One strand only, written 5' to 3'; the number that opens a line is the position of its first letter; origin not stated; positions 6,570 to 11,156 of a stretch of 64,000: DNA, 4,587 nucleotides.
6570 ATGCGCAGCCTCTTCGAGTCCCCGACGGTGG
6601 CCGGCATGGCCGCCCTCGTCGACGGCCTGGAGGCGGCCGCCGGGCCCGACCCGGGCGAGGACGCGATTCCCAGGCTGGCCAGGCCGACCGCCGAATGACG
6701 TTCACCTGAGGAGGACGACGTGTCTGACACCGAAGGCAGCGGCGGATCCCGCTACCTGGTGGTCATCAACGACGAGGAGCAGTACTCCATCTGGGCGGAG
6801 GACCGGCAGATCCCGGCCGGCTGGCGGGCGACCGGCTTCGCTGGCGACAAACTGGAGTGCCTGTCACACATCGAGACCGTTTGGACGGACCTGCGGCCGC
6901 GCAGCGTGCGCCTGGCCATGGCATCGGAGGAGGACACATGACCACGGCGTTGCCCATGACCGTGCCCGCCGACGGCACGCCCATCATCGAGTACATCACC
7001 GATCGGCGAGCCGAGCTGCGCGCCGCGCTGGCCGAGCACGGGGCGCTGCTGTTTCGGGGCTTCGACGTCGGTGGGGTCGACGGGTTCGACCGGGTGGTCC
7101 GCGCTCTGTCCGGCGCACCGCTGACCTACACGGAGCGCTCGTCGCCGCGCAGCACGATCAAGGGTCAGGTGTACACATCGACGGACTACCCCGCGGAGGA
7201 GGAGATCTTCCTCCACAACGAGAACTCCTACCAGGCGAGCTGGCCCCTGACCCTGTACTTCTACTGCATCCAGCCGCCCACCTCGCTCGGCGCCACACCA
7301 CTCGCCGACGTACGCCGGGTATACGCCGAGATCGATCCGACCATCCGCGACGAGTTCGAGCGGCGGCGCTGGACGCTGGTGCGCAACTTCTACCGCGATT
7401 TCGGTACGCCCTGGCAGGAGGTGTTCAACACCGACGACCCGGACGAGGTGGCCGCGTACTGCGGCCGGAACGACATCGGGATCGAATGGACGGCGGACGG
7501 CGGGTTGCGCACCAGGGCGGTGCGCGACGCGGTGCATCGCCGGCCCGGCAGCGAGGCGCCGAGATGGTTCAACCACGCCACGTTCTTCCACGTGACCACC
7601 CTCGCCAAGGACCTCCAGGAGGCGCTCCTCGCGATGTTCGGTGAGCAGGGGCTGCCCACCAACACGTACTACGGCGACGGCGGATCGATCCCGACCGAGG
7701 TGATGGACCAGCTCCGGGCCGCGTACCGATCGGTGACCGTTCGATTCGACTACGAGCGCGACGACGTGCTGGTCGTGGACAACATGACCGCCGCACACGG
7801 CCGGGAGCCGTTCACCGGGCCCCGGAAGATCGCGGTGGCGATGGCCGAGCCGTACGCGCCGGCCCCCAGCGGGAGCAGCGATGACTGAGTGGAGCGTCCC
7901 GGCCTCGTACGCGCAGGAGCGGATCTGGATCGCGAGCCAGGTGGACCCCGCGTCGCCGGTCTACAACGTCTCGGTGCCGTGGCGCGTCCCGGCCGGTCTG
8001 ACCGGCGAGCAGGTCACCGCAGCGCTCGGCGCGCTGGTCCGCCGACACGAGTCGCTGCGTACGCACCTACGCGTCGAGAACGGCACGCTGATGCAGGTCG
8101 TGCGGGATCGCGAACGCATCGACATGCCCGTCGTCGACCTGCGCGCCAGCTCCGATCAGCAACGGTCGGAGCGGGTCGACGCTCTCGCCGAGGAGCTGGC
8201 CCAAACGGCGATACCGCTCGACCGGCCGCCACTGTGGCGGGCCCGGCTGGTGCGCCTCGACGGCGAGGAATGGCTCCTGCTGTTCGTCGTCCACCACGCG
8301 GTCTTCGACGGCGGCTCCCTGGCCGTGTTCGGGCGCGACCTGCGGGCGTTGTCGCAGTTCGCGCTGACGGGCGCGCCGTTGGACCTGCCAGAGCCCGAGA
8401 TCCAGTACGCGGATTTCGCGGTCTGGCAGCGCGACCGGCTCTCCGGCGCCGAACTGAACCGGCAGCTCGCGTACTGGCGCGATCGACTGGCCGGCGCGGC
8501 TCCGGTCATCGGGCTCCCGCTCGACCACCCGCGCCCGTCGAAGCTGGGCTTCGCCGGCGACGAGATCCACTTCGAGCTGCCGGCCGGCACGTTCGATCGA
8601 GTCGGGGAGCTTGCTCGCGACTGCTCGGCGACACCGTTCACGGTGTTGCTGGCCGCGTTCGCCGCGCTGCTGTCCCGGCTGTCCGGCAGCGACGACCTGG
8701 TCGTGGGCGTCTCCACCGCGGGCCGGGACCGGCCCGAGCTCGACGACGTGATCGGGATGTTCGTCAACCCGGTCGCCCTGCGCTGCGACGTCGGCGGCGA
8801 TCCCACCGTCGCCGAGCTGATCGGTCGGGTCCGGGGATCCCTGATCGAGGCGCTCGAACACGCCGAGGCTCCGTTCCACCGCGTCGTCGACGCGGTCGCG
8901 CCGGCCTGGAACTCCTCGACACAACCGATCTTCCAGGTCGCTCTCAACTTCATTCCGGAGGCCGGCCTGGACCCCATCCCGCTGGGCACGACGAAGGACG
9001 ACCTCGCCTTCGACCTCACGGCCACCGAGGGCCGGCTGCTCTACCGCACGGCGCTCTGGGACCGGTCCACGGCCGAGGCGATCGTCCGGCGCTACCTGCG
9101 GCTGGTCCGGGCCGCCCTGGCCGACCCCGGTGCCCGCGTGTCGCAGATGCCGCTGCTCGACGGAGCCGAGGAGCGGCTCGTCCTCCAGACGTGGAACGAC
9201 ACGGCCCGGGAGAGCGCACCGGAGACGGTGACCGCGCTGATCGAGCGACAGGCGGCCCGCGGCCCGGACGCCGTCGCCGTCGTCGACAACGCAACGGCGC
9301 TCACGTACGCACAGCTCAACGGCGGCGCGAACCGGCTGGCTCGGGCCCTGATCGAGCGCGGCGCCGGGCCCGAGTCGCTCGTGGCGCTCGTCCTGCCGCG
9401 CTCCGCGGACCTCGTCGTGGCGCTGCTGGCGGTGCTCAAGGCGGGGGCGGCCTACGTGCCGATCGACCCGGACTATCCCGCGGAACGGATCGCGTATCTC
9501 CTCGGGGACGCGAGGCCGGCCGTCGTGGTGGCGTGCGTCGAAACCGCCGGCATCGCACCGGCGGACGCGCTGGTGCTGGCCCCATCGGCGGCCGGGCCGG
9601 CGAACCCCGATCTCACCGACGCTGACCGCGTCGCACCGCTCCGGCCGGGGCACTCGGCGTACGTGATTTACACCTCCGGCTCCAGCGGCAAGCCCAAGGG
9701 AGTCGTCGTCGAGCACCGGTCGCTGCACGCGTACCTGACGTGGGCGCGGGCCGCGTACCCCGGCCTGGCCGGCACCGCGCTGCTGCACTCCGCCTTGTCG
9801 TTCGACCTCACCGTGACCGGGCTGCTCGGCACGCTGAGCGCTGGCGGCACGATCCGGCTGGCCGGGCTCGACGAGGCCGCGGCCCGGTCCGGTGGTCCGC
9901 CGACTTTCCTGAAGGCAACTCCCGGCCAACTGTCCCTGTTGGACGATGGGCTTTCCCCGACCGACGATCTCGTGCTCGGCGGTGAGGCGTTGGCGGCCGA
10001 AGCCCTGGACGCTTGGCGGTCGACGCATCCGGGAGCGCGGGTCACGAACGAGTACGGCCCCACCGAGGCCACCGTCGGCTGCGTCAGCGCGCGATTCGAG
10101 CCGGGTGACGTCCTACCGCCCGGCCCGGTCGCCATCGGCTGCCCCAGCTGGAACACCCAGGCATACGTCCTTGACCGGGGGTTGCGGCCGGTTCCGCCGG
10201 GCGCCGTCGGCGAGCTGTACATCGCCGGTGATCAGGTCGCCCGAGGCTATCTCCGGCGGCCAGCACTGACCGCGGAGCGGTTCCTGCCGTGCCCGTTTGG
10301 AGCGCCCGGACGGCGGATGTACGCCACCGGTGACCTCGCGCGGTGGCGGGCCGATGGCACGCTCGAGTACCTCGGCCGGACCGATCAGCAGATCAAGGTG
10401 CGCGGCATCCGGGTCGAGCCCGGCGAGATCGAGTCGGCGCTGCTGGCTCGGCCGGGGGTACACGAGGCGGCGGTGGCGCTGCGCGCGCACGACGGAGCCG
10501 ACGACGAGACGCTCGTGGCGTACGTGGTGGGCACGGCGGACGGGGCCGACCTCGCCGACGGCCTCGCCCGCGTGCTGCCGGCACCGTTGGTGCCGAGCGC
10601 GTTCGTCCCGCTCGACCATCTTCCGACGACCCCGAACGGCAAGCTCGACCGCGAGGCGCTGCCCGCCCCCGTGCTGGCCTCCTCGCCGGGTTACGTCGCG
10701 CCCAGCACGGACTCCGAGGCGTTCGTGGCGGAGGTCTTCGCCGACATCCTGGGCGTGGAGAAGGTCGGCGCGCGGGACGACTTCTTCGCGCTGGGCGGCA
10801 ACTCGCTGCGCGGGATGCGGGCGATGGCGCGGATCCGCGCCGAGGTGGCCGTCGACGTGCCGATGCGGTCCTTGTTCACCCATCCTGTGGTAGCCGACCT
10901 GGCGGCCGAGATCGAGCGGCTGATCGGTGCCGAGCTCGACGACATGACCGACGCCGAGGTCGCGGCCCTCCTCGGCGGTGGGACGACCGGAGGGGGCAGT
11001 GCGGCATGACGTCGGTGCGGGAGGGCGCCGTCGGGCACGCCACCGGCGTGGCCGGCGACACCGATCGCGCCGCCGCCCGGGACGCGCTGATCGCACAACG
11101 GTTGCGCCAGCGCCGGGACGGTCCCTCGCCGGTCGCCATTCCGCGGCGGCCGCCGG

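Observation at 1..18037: Hybrid NRPS-PKS-NRPS assembly line, only partly in the window, that I cannot match to a characterised cluster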

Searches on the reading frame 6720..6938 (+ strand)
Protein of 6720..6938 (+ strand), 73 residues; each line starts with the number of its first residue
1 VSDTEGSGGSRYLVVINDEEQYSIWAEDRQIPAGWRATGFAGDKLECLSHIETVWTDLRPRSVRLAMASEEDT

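Call 7: search_protein_families(library=pfam, proteins=[window:6720-6938:+], max_evalue=0.001)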
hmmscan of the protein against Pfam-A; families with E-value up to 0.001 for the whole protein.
window:6720-6938:+ (73 aa): 1 family
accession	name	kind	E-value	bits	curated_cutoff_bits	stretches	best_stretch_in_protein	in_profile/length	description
PF03621.18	MbtH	-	1.1e-19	70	27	1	10-52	10-52/53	MbtH-like protein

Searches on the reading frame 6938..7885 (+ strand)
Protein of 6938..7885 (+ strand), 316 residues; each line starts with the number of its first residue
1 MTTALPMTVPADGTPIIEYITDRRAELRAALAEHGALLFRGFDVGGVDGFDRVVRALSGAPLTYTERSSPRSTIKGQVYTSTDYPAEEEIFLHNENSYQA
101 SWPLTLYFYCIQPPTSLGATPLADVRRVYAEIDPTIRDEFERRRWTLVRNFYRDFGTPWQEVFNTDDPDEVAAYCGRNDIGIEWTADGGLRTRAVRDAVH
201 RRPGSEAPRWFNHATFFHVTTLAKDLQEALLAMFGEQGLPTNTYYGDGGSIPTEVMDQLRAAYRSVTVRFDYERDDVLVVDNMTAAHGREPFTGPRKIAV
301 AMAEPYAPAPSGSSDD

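Call 7: search_protein_families(library=pfam, proteins=[window:6938-7885:+], max_evalue=0.001)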
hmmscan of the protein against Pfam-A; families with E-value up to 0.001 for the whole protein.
window:6938-7885:+ (316 aa): 1 family
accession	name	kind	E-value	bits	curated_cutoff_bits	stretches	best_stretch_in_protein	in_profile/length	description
PF02668.22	TauD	-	2.5e-46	159.2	27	1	21-301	24-266/267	Taurine catabolism dioxygenase TauD, TfdA family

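Call 12: find_encoding_contigs(protein=window:6938-7885:+, flank=10000, max_places=6)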
Protein window:6938-7885:+ (316 aa): no gene with exactly this product is on record in the collection.

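Call 32: search_solved_structures(query=window:6938-7885:+, max_evalue=0.00001)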
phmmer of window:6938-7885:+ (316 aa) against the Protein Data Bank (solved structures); distinct sequences matched with E-value up to 0.00001: 2.
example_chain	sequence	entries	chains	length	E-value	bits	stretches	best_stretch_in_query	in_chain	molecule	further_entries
1y0z_A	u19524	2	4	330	1.3e-28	103.2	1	7-302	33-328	protein product of AT3G21360 | Clavaminate synthase-like protein At3g21360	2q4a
9yut_A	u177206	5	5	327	1.8e-22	83.1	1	20-301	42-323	TauD/TfdA-like domain-containing protein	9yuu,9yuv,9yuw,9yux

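Call 56: search_protein_families(library=ncbifam, proteins=[window:6938-7885:+], max_evalue=0.00001)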
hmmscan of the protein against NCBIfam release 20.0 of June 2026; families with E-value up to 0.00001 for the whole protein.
window:6938-7885:+ (316 aa): 0 families

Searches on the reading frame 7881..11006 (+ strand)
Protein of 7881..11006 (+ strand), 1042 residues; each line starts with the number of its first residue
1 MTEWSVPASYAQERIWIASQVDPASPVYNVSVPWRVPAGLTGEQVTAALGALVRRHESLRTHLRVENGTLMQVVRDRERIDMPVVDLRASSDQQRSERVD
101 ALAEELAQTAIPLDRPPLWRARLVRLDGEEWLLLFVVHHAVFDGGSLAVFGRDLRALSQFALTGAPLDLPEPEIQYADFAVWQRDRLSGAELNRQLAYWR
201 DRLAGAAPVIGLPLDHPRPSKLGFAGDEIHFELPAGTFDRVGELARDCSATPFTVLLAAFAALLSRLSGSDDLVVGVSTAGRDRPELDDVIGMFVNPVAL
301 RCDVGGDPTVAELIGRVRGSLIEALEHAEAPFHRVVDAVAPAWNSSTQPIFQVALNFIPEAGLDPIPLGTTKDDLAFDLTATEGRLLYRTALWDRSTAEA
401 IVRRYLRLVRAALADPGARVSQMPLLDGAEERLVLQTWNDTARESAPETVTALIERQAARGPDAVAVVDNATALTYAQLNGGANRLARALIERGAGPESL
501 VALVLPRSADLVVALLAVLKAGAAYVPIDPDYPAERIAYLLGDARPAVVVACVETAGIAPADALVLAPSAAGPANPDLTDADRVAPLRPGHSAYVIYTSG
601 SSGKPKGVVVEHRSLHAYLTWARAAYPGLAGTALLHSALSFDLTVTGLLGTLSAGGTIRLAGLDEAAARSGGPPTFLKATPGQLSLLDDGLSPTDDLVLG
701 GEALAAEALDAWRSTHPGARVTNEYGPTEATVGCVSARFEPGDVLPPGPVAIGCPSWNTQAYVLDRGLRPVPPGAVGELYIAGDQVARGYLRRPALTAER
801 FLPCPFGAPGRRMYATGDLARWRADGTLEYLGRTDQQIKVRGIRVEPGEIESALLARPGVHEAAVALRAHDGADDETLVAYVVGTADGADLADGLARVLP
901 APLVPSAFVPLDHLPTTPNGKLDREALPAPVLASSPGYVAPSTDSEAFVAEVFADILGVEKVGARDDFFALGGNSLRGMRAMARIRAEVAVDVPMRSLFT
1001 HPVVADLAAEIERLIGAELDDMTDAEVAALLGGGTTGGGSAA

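Call 7: search_protein_families(library=pfam, proteins=[window:7881-11006:+], max_evalue=0.001)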
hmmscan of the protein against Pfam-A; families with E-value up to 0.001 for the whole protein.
window:7881-11006:+ (1042 aa): 4 families
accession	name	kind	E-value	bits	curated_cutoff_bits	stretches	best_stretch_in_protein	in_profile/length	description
PF00668.25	Condensation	-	9.5e-86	288.7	30.6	1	6-432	5-453/456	Condensation domain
PF00501.34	AMP-binding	-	2.8e-73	247.4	29.9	1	455-791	2-384/384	AMP-binding enzyme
PF00550.31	PP-binding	-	4.2e-13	49.8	20.8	1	949-1010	3-66/67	Phosphopantetheine attachment site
PF13193.12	AMP-binding_C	-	4e-09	37.7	24.5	1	849-921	1-76/76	AMP-binding enzyme C-terminal domain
